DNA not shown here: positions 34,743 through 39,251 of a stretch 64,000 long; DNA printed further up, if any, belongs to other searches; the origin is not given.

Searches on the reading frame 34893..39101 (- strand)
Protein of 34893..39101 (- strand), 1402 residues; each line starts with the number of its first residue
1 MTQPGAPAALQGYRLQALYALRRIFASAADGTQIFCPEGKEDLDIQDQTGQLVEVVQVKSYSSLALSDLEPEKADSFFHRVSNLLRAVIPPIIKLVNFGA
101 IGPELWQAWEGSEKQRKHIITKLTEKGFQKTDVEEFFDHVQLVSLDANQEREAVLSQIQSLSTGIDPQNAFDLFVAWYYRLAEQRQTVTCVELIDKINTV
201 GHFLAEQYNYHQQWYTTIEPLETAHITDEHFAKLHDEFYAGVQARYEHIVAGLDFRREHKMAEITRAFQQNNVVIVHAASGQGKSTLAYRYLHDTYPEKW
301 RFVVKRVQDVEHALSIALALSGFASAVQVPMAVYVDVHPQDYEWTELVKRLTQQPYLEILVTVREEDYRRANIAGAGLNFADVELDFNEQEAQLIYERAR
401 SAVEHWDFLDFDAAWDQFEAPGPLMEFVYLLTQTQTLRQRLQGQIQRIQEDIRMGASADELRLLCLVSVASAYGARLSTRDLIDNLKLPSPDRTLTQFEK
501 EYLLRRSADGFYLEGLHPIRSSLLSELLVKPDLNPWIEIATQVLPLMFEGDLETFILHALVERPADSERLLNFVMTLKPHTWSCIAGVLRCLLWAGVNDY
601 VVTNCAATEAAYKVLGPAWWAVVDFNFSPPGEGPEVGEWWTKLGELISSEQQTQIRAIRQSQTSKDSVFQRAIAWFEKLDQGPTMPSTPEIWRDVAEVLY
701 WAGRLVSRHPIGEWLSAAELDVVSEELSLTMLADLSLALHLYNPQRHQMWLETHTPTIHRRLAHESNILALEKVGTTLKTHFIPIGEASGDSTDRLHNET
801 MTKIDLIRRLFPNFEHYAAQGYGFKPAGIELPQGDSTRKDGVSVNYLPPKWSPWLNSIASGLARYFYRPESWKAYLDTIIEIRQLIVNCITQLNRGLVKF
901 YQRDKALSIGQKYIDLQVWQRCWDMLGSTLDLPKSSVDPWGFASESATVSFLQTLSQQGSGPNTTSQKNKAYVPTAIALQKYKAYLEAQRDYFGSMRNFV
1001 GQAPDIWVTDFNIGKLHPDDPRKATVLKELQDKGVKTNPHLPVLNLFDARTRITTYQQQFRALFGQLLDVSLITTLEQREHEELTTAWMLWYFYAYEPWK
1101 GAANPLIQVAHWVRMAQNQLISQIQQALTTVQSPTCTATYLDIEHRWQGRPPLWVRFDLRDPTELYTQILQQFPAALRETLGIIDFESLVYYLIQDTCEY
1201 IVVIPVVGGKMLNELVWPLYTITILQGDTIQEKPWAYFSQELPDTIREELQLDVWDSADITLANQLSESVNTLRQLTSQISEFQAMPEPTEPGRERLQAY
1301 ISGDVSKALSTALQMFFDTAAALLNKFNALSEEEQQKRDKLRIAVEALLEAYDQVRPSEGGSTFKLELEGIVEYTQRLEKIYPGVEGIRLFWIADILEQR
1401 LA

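Call 27: search_protein_families(library=pfam, proteins=[window:34893-39101:-], max_evalue=0.001)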
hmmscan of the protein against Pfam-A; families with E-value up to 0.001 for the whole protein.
window:34893-39101:- (1402 aa): 2 families
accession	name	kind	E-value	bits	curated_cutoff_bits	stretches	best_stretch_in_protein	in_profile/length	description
PF25199.1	nSTAND_NTPase5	-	4.6e-06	27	34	1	237-371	2-140/145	Novel STAND NTPase 5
PF20720.3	nSTAND3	-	0.00029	21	27.2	0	260-313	6-57/155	Novel STAND NTPase 3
